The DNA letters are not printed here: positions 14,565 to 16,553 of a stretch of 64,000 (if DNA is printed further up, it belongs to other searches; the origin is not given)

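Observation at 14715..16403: CoADR-rhodanese fusion (persulfide/polysulfide reductase-like) placed between the dsr operon and the haem/sirohaem operon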

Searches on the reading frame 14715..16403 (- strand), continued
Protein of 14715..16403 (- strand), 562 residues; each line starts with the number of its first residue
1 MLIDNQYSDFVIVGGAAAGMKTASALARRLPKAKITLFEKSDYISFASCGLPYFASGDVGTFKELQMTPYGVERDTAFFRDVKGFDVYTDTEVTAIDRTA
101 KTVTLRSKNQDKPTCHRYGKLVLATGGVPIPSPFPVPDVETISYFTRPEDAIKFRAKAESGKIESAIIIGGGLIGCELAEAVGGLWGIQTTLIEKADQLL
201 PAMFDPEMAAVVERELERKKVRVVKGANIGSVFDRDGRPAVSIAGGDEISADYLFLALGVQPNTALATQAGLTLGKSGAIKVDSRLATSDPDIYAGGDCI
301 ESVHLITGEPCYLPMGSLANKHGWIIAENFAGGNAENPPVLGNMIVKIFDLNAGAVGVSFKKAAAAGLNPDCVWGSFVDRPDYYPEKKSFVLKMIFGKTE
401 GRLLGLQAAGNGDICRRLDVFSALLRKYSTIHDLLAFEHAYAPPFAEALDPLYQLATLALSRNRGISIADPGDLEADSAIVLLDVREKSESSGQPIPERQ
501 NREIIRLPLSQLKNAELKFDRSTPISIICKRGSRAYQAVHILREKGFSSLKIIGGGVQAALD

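Call 13: find_encoding_contigs(protein=P0002, flank=10000, max_places=3)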
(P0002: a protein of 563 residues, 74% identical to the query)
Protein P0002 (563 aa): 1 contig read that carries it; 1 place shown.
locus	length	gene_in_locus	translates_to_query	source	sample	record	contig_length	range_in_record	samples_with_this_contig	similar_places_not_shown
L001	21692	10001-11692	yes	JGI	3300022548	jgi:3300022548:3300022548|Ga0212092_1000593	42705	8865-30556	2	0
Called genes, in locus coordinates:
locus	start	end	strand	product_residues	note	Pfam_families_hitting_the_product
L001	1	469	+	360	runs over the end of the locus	PF03460:NIR_SIR_ferr, PF01077:NIR_SIR, PF12838:Fer4_7 (weak)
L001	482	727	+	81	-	-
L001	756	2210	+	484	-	PF01656:CbiA, PF13500:AAA_26, PF07685:GATase_3, PF01174:SNO (faint)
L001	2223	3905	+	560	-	PF14691:Fer4_20, PF00890:FAD_binding_2 (weak), PF01134:GIDA (faint), PF01262:AlaDh_PNT_C (faint), PF01266:DAO, PF07992:Pyr_redox_2, PF13450:NAD_binding_8, PF00070:Pyr_redox (weak), +4 more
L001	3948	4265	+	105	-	PF04358:DsrC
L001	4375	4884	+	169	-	PF14361:RsbRD_N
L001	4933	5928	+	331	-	PF02665:Nitrate_red_gam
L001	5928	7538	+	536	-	PF13187:Fer4_9 (faint), PF12838:Fer4_7 (faint), PF13237:Fer4_10 (faint), PF12797:Fer4_2 (faint), PF13183:Fer4_8, PF13534:Fer4_17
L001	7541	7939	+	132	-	-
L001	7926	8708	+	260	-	PF12837:Fer4_6 (faint), PF13183:Fer4_8 (faint), PF13237:Fer4_10 (faint), PF13247:Fer4_11, PF00037:Fer4 (weak), PF12838:Fer4_7 (weak), PF13187:Fer4_9 (weak), PF13247:Fer4_11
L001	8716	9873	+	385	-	PF03916:NrfD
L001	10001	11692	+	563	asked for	PF07992:Pyr_redox_2, PF00070:Pyr_redox, PF02852:Pyr_redox_dim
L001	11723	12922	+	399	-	PF05201:GlutR_N, PF01488:Shikimate_DH, PF00745:GlutR_dimer (weak)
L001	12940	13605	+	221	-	PF13241:NAD_binding_7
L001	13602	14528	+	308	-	PF01379:Porphobil_deam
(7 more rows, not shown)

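Call 14: find_encoding_contigs(protein=P0005, flank=10000, max_places=3)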
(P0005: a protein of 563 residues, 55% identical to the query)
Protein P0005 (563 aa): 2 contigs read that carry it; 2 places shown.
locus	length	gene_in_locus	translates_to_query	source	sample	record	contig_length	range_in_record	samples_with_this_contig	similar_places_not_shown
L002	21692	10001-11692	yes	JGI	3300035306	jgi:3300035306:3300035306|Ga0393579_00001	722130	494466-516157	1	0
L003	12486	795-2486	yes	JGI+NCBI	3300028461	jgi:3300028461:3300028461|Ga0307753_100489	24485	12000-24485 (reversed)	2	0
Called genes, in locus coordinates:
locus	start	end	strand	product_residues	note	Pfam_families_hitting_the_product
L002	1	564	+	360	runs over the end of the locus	PF03460:NIR_SIR_ferr, PF01077:NIR_SIR, PF12838:Fer4_7 (weak)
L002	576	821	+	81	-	-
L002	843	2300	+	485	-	PF01656:CbiA, PF13500:AAA_26, PF07685:GATase_3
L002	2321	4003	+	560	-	PF14691:Fer4_20, PF00890:FAD_binding_2 (faint), PF01134:GIDA (faint), PF01262:AlaDh_PNT_C (faint), PF01266:DAO, PF07992:Pyr_redox_2, PF13450:NAD_binding_8, PF00070:Pyr_redox (weak), +4 more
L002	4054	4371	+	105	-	PF04358:DsrC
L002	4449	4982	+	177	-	PF14361:RsbRD_N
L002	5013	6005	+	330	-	PF02665:Nitrate_red_gam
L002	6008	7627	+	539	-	PF13237:Fer4_10 (faint), PF13183:Fer4_8, PF13534:Fer4_17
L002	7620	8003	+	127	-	-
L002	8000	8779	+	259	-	PF12837:Fer4_6 (faint), PF13187:Fer4_9 (weak), PF13247:Fer4_11, PF00037:Fer4 (weak), PF13237:Fer4_10 (weak), PF12838:Fer4_7 (weak), PF13187:Fer4_9, PF13247:Fer4_11 (weak), +2 more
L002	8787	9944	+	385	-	PF03916:NrfD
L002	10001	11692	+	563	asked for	PF07992:Pyr_redox_2, PF00070:Pyr_redox, PF02852:Pyr_redox_dim, PF00581:Rhodanese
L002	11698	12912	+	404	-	PF05201:GlutR_N, PF01488:Shikimate_DH, PF00745:GlutR_dimer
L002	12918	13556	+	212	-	PF13241:NAD_binding_7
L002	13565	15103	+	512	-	PF00590:TP_methylase, PF02602:HEM4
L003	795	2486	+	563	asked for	PF07992:Pyr_redox_2, PF00070:Pyr_redox, PF02852:Pyr_redox_dim, PF00581:Rhodanese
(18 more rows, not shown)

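Call 15: find_encoding_contigs(protein=P0009, flank=10000, max_places=3)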
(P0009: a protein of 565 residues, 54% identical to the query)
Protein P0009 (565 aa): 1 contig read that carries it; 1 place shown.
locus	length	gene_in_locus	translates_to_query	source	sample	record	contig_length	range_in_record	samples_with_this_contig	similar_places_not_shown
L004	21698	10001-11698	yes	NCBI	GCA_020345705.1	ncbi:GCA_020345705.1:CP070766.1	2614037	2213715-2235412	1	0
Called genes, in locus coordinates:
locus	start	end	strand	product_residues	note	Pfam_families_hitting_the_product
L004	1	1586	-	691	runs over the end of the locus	PF01972:SDH_protease (faint), PF01343:Peptidase_S49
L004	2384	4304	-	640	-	PF01326:PPDK_N, PF00391:PEP-utilizers, PF02896:PEP-utilizers_C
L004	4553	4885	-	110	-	-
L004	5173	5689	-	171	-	-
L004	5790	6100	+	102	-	PF01924:HypD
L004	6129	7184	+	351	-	PF00586:AIRS, PF02769:AIRS_C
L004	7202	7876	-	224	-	PF02492:cobW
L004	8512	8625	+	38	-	PF00081:Sod_Fe_N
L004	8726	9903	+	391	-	PF03916:NrfD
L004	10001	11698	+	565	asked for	PF01266:DAO (faint), PF07992:Pyr_redox_2, PF00070:Pyr_redox, PF02852:Pyr_redox_dim, PF00581:Rhodanese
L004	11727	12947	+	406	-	PF05201:GlutR_N, PF01488:Shikimate_DH, PF00745:GlutR_dimer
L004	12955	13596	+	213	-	PF13241:NAD_binding_7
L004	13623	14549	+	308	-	PF01379:Porphobil_deam, PF03900:Porphobil_deamC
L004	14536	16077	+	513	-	PF00590:TP_methylase, PF02602:HEM4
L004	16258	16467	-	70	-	PF00809:Pterin_bind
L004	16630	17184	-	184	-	PF01227:GTP_cyclohydroI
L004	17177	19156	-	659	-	PF06480:FtsH_ext, PF00004:AAA, PF17862:AAA_lid_3, PF01434:Peptidase_M41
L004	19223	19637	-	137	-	PF00156:Pribosyltran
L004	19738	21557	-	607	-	PF00669:Flagellin_N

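Call 18: find_related_loci(query=A1, collection=genome_contigs, flank=10000)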
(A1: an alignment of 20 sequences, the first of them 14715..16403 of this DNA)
Query A1 (562 aa) in genome_contigs; peptide patterns used: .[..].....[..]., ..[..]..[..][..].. (x = any residue, [..] = any of these).
600 stretches matched a pattern (row limit reached: there are more); 589 encode a relative of the query (tblastn E <= 1e-3); the best 80 are kept; 80 distinct loci.
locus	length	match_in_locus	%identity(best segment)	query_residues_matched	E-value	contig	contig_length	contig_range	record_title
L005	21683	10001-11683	53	1-561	0e+0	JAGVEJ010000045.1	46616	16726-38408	MAG: Candidatus Zixiibacteriota bacterium isolate DeMMO2_6 c_000000022310, whole genome shotgun sequence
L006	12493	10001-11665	54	6-559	0e+0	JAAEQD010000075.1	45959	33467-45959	MAG: Candidatus Zixiibacteriota bacterium isolate Gpa_9 GpaG_CONTIG873172, whole genome shotgun sequence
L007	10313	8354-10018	52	3-559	0e+0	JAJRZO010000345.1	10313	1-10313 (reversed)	MAG: Candidatus Zixiibacteriota bacterium isolate Dive96_bin4.201 k141_3583923, whole genome shotgun sequence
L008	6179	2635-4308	53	1-557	0e+0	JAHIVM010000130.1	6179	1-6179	MAG: Candidatus Zixiibacteriota bacterium isolate MM_PC_MetaG.mb.8 MM_PC_MetaG.mb.8_k141_540950, whole genome shotgun se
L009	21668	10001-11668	53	8-561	0e+0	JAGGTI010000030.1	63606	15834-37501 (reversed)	MAG: Candidatus Zixiibacteriota bacterium isolate AUK044 PB_MANV_044_c_000000000011, whole genome shotgun sequence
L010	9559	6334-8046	51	1-561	0e+0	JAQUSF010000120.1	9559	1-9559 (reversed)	MAG: Candidatus Zixiibacteriota bacterium isolate STD1_90 NODE_21174_length_9559_cov_3.522371_Sandtown_D1, whole genome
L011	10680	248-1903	51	8-560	0e+0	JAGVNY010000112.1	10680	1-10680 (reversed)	MAG: Candidatus Zixiibacteriota bacterium isolate DeMMO3_21 c_000000052799, whole genome shotgun sequence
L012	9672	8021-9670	53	1-548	0e+0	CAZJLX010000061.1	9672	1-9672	MAG TPA_asm: uncultured Ignavibacteriaceae bacterium isolate binchicken_co129_825 genome assembly, contig: NODE_22615_le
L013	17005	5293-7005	50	1-561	0e+0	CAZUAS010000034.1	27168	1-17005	MAG TPA_asm: uncultured Ignavibacteriales bacterium isolate binchicken_co43_183 genome assembly, contig: NODE_2878_lengt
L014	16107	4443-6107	53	8-560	0e+0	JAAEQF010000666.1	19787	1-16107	MAG: FCB group bacterium isolate Gpa_11 GpaG_CONTIG3883073, whole genome shotgun sequence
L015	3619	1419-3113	51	1-559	0e+0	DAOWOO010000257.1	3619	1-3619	MAG TPA_asm: Candidatus Zixiibacteriota bacterium isolate CSMAG_3056 CSMAG_3056_k141_1954865_length_3619_cov_9.0000, who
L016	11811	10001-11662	51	11-561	0e+0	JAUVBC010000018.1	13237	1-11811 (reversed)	MAG: Candidatus Zixiibacteriota bacterium isolate CSMAG_235 CSMAG_235_k127_13269130_length_13237_cov_28.3461, whole geno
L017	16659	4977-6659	50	6-561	0e+0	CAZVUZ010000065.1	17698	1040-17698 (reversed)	MAG TPA_asm: uncultured Ignavibacteriales bacterium isolate binchicken_co42_518 genome assembly, contig: NODE_4306_lengt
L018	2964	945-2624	50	6-559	0e+0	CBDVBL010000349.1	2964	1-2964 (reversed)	MAG TPA_asm: uncultured bacterium isolate SRR22302355_binner13_Refined_64 genome assembly, contig: ERZ25746546.25966, wh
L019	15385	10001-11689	51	7-562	0e+0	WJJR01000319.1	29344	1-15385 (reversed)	MAG: Candidatus Zixiibacteriota bacterium isolate Bin_224 k141_2792867, whole genome shotgun sequence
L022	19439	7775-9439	51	8-556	1e-179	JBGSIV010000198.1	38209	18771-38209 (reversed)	MAG: Candidatus Zixiibacteriota bacterium isolate JTS-AC140 k141_4341386, whole genome shotgun sequence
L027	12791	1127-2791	50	6-559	1e-177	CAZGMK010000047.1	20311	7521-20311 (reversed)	MAG TPA_asm: uncultured Ignavibacteriales bacterium isolate binchicken_co17_359 genome assembly, contig: NODE_6657_lengt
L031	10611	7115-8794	50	2-557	7e-177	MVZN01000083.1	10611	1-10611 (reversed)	MAG: Spirochaetes bacterium ADurb.BinA120 BWY96_contig000083, whole genome shotgun sequence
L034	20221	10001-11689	48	1-557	1e-174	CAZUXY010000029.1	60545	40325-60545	MAG TPA_asm: uncultured Leptospirales bacterium isolate binchicken_co27_239 genome assembly, contig: NODE_826_length_605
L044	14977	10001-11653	50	2-548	2e-166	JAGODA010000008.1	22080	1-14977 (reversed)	MAG: Spirochaetes bacterium isolate Go_SlDig_bin_136 Go_SlDig_6642_length_22080_cov_4.505717, whole genome shotgun seque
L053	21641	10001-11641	37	10-556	5e-117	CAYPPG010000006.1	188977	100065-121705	MAG TPA_asm: uncultured bacterium isolate SRP141376_co4_190 genome assembly, contig: NODE_58_length_188977_cov_9.257958,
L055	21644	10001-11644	37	10-557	6e-116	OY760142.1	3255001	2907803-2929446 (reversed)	MAG: Nitrospirota bacterium isolate 41fe4016-ed88-40a2-aca4-2b8d86c50af7 genome assembly, chromosome: 1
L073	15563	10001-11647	36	10-558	4e-112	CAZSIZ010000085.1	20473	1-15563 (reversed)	MAG TPA_asm: uncultured bacterium isolate SRP077602_co8_260 genome assembly, contig: NODE_3836_length_20473_cov_5.184641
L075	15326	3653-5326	37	1-558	3e-112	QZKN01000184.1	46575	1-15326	MAG: Candidatus Omnitrophota bacterium isolate SURF_12 Ga0104751_1001085, whole genome shotgun sequence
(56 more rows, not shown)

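Call 38: search_protein_families(library=pfam, proteins=[L055:5403-6821:+, L055:7146-8264:+, L055:8146-9870:+, L055:13565-16216:+, L034:5587-7260:+, L034:7397-8356:-, L034:8577-9899:+, L053:8991-9533:+, L053:7247-9055:-, L053:9528-9857:-], max_evalue=0.00001)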
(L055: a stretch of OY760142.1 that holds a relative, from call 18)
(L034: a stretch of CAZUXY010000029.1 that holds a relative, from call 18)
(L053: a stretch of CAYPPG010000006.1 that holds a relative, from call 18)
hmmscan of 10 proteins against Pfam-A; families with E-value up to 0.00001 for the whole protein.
L055:5403-6821:+ (472 aa): 1 family
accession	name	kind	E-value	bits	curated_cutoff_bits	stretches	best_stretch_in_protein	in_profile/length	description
PF03601.19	Cons_hypoth698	-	1.7e-46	159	24.5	1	116-443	2-302/304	Conserved hypothetical protein 698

L055:7146-8264:+ (372 aa): 0 families

L055:8146-9870:+ (574 aa): 2 families
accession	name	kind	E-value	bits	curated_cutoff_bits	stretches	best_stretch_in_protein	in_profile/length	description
PF13183.11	Fer4_8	-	8.7e-12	45.9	27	1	139-227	2-68/68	4Fe-4S dicluster domain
PF02754.22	CCG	-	1.1e-06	29.1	20.6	0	430-486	1-53/85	Cysteine-rich domain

L055:13565-16216:+ (883 aa): 7 families
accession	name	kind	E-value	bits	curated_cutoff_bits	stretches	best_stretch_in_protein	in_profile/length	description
PF02518.31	HATPase_c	-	8.8e-26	91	26.4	1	769-877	2-109/111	Histidine kinase-, DNA gyrase B-, and HSP90-like ATPase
PF13426.13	PAS_9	-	3e-21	76.1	27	2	493-595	1-103/103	PAS domain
PF00512.31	HisKA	-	7.4e-20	71.2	26.9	1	656-723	2-66/66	His Kinase A (phospho-acceptor) domain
PF02743.24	dCache_1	-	3.4e-18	66.5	45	1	58-237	2-198/240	Cache domain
PF22309.2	HK-GC-Chemotax_sensor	-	1.2e-14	54.9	27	1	119-196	40-120/122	HK/GC/Chemotaxis protein-like, sensor domain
PF13188.13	PAS_8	-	2e-14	53.3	21.8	0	360-414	1-55/65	PAS domain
PF00989.32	PAS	-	2.6e-11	44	22.6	1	486-592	4-112/113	PAS fold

L034:5587-7260:+ (557 aa): 2 families
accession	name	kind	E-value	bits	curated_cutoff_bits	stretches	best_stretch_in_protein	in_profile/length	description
PF00501.34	AMP-binding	-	3.8e-96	322.6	29.9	1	29-414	2-384/384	AMP-binding enzyme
PF13193.12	AMP-binding_C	-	1.9e-21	77.2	24.5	1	465-539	2-76/76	AMP-binding enzyme C-terminal domain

L034:7397-8356:- (319 aa): 0 families

L034:8577-9899:+ (440 aa): 2 families
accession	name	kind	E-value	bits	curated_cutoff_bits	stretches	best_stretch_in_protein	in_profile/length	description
PF07690.21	MFS_1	-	3.5e-54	184.5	33.4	1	17-383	1-347/347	Major Facilitator Superfamily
PF00083.30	Sugar_tr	-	4e-16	59.4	22.3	1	20-190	19-191/452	Sugar (and other) transporter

L053:8991-9533:+ (180 aa): 3 families
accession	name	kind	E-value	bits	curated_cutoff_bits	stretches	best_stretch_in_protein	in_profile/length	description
PF01381.28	HTH_3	-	2.6e-11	43.8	23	1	128-175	4-51/55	Helix-turn-helix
PF13560.12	HTH_31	-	1.4e-09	38.6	27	1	122-173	3-55/64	Helix-turn-helix domain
PF12844.13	HTH_19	-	3.9e-08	33.5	30.2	1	122-174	1-53/64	Helix-turn-helix domain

L053:7247-9055:- (602 aa): 0 families

L053:9528-9857:- (109 aa): 1 family
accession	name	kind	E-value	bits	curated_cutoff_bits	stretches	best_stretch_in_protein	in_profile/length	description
PF08681.18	TacA1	-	3.1e-14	53.1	21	1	27-100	2-75/80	Antitoxin TacA 1-like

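Call 50: predict_structure(alignment_id=A1)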
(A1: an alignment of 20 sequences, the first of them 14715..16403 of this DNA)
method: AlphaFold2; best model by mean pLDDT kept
length: 562 residues; sequences in the alignment: 20
mean_pLDDT: 86.9   pTM: 0.85
mean pLDDT of the five models: 86.9, 86.4, 85.0, 83.9, 83.2
residues with pLDDT >= 90: 289; 70-90: 227; 50-70: 30; < 50: 16
segments of 3 or more residues with pLDDT < 50: 382-386, 439-447
pLDDT, mean of each block of 10 residues (from residue 1): 88 81 92 94 64 75 76 87 91 95 91 94 91 90 85 88 93 91 88 95 91 91 93 90 90 93 95 96 96 93 94 78 93 93 87 94 94 84 58 95 95 87 94 77 53 89 84 66 88 76 86 87 88 86 90 85 63
secondary structure, 60 per line:
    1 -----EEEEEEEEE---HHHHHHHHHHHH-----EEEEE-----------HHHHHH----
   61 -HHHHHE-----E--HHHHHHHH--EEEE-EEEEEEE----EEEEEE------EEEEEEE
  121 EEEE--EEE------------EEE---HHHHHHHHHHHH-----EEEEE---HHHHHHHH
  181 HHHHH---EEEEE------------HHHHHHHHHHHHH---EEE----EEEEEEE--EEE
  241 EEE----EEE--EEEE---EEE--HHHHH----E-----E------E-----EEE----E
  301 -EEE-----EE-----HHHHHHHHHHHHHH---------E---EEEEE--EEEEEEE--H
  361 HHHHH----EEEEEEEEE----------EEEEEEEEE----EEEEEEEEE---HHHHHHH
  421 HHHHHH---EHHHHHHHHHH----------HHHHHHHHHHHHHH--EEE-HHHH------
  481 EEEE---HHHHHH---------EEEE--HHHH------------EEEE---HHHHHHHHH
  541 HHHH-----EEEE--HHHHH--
elements in order: E6-14 H18-29 E35-39 H51-56 H62-66 H76-83 E86-89 E91-97 E102-107 E114-124 E127-129 E142-144 H148-159 E165-169 H173-185 E189-193 H206-218 E222-224 E229-235 E238-243 E248-250 E253-256 E260-262 H265-269 E293-295 E302-304 H317-330 E344-348 E351-357 H360-365 E370-378 E389-397 E402-410 H414-426 H431-440 H451-464 E467-469 H471-474 E481-484 H488-493 E503-506 H509-512 E525-528 H532-544 E550-553 H556-560
